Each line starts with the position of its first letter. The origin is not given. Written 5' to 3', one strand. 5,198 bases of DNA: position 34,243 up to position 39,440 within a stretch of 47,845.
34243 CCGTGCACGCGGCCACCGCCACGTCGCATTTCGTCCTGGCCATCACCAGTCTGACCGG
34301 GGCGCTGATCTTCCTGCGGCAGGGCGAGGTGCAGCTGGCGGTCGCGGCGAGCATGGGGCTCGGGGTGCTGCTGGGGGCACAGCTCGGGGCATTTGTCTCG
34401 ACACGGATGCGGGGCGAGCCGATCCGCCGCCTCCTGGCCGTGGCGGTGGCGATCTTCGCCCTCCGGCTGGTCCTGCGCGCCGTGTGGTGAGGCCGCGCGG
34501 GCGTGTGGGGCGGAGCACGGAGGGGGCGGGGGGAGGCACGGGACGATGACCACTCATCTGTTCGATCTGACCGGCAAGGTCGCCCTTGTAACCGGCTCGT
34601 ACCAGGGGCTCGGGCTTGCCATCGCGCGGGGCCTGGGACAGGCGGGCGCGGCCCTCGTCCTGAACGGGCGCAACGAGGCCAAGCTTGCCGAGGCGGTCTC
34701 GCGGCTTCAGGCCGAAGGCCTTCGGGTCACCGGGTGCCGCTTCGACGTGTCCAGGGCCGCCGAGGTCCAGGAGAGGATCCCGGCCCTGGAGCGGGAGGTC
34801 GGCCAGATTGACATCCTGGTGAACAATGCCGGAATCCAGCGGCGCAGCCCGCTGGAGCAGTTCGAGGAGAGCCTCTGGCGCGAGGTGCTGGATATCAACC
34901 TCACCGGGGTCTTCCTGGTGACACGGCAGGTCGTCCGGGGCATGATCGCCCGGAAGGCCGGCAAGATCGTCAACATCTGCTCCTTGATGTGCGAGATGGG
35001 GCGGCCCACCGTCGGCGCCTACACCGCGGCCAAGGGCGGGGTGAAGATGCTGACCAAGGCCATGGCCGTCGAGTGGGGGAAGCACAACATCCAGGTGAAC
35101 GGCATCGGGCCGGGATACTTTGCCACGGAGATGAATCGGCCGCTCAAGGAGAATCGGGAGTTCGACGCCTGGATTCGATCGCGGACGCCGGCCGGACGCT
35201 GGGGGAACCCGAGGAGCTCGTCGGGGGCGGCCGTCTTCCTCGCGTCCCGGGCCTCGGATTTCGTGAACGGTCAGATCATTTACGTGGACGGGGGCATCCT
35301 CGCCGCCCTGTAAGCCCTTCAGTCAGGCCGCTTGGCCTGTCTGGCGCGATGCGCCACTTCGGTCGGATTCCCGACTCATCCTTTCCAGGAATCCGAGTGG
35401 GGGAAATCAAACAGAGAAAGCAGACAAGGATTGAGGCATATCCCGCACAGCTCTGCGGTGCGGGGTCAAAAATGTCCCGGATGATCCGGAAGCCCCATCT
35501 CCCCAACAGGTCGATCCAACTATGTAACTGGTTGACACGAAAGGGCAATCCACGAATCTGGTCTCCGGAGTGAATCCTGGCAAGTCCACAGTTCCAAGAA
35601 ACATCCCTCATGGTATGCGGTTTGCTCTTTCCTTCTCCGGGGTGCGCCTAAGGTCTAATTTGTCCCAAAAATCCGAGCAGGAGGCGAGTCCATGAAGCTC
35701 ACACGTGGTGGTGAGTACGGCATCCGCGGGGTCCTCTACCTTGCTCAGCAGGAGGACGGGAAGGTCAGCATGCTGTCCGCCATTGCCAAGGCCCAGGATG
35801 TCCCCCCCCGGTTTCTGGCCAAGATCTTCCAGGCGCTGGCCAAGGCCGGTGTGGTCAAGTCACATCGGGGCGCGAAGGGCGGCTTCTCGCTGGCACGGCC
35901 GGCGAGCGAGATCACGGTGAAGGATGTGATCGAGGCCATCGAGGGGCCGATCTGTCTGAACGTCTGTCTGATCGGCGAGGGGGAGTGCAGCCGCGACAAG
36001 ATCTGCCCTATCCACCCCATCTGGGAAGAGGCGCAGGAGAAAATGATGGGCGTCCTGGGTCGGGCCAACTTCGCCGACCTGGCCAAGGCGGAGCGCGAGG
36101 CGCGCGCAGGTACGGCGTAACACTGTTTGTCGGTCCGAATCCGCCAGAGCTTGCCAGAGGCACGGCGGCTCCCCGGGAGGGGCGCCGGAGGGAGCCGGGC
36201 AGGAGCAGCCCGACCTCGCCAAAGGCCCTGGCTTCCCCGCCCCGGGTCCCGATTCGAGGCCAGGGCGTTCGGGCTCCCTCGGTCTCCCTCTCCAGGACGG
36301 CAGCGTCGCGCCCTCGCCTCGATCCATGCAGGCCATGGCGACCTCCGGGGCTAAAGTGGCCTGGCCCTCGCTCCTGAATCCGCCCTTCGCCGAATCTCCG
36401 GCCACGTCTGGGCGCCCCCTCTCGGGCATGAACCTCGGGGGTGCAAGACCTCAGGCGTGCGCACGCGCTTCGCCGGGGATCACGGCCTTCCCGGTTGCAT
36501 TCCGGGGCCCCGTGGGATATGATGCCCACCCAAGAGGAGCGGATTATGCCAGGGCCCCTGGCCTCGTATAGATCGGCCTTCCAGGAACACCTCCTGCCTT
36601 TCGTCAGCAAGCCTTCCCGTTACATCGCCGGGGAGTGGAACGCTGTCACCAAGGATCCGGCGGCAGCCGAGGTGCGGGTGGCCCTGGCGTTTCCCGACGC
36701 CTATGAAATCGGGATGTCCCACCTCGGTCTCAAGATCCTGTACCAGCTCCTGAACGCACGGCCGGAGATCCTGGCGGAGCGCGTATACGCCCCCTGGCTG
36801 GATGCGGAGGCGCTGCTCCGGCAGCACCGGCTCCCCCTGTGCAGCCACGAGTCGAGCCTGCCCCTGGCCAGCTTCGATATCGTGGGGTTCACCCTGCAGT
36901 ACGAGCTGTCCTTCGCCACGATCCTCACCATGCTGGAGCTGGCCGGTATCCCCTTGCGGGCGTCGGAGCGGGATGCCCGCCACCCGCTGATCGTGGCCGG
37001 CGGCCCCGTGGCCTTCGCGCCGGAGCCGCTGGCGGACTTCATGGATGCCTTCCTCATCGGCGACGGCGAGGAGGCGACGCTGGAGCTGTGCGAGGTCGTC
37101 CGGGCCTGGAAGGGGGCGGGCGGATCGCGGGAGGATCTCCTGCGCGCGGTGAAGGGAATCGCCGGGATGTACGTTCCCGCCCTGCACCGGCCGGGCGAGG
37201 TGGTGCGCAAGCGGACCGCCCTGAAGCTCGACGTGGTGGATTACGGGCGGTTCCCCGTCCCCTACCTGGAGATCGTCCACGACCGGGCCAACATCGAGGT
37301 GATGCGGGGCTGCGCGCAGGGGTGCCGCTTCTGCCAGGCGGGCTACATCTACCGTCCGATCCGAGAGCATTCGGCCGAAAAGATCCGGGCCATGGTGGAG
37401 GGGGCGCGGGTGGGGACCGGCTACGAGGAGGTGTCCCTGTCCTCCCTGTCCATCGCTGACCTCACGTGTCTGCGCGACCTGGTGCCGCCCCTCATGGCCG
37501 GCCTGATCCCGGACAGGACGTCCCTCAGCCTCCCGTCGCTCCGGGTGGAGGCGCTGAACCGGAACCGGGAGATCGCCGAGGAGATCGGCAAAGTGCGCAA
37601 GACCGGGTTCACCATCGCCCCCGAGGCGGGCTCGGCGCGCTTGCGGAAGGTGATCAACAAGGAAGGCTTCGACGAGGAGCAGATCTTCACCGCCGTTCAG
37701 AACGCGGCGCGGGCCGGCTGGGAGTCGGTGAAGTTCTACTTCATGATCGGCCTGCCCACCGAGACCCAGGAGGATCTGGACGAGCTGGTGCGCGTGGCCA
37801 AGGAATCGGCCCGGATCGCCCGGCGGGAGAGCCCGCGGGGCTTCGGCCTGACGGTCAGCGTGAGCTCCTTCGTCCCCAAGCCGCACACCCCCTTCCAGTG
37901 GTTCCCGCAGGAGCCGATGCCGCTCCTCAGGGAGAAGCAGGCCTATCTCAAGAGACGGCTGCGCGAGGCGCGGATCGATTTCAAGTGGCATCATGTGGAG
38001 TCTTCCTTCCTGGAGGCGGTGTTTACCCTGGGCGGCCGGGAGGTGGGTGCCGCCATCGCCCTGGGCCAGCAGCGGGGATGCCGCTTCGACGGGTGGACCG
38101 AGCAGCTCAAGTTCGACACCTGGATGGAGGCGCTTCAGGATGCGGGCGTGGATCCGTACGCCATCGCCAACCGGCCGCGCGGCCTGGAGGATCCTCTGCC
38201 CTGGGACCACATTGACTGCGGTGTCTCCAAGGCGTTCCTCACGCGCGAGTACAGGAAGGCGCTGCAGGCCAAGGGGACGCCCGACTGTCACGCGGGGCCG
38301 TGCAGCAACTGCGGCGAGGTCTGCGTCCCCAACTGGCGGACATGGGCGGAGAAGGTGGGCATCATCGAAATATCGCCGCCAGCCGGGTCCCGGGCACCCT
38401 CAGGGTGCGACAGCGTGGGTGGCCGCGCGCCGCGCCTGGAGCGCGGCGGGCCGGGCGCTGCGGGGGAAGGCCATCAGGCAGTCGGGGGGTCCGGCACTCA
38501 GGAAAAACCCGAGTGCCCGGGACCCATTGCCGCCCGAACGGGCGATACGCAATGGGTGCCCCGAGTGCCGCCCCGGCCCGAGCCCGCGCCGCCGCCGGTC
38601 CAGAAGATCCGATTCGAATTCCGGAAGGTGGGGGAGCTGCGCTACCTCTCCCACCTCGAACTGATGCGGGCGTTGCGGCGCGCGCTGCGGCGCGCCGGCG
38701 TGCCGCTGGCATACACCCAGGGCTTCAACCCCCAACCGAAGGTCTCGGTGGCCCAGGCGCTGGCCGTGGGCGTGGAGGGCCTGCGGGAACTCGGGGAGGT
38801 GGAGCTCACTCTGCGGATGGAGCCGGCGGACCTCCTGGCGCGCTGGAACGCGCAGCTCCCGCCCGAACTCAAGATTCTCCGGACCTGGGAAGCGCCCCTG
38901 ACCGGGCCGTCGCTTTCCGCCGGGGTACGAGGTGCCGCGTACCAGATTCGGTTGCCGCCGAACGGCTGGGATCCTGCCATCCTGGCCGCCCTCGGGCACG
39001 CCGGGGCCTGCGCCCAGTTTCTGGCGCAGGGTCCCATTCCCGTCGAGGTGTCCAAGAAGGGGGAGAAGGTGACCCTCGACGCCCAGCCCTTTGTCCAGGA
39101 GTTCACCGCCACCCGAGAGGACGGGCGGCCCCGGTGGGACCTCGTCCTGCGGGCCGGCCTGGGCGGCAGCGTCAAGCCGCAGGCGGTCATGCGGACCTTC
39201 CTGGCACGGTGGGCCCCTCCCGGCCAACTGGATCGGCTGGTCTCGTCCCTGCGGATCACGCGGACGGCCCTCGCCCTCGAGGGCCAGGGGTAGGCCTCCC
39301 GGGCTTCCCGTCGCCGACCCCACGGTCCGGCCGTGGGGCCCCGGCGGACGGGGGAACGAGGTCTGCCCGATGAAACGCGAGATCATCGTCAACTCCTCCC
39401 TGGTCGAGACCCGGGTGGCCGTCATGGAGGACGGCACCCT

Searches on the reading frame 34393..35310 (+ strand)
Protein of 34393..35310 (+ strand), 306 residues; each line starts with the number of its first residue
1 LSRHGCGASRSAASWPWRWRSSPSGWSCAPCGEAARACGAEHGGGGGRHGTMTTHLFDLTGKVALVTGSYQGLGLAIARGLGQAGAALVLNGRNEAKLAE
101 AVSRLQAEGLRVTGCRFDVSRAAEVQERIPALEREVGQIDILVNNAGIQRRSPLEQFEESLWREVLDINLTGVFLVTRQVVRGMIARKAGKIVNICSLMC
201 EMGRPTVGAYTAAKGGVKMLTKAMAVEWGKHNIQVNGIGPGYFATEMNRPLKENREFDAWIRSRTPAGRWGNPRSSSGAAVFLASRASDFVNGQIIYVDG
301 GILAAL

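Call 68: search_protein_families(library=pfam, proteins=[window:34393-35310:+], max_evalue=0.00001)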
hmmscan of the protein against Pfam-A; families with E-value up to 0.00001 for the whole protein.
window:34393-35310:+ (306 aa): 3 families
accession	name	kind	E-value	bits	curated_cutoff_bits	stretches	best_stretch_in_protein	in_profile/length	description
PF00106.31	adh_short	-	7e-62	208.8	26.6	1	62-255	1-194/195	short chain dehydrogenase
PF13561.12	adh_short_C2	-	2.4e-60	204.5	27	1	71-302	6-235/236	Enoyl-(Acyl carrier protein) reductase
PF08659.16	KR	-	5.3e-15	56.2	22.6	1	64-215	3-154/180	KR domain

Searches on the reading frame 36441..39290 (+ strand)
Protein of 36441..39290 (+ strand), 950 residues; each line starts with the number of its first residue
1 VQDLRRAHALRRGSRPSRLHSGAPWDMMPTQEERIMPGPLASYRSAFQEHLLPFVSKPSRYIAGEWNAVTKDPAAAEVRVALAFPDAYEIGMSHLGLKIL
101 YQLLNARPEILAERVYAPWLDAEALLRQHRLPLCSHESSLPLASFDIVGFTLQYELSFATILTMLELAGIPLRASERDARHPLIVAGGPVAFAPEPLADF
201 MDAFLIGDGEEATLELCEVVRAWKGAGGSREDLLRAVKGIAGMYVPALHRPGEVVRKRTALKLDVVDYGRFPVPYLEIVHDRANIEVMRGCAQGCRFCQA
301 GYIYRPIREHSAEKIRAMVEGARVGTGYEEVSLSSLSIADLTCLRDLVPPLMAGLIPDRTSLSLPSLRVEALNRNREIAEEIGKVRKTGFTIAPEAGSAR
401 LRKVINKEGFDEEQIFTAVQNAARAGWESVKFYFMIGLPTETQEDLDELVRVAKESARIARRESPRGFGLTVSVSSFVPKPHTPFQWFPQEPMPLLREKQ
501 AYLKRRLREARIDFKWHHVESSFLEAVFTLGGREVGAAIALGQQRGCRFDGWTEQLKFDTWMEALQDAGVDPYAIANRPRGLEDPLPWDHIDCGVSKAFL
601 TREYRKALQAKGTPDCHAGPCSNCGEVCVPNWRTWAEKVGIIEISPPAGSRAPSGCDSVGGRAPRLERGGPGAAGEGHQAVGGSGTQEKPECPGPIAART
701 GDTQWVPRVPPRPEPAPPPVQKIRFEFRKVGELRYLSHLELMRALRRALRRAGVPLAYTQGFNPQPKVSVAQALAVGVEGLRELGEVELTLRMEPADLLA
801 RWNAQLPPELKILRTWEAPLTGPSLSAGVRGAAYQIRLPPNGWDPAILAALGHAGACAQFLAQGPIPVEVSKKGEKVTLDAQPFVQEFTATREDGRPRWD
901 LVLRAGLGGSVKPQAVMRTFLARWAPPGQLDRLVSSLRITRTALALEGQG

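Call 68: search_protein_families(library=pfam, proteins=[window:36441-39290:+], max_evalue=0.00001)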
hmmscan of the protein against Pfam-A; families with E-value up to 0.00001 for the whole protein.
window:36441-39290:+ (950 aa): 3 families
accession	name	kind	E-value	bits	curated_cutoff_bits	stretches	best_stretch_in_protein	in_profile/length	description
PF19864.5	Radical_SAM_N2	-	8.3e-60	201.1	29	1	96-246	1-151/151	Radical SAM proteins, N-terminal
PF10105.14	DUF2344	-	2.1e-45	155.2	23.8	1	722-913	1-176/176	Uncharacterized protein conserved in bacteria (DUF2344)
PF04055.27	Radical_SAM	-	1.6e-17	64.7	29.5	1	285-451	1-164/166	Radical SAM superfamily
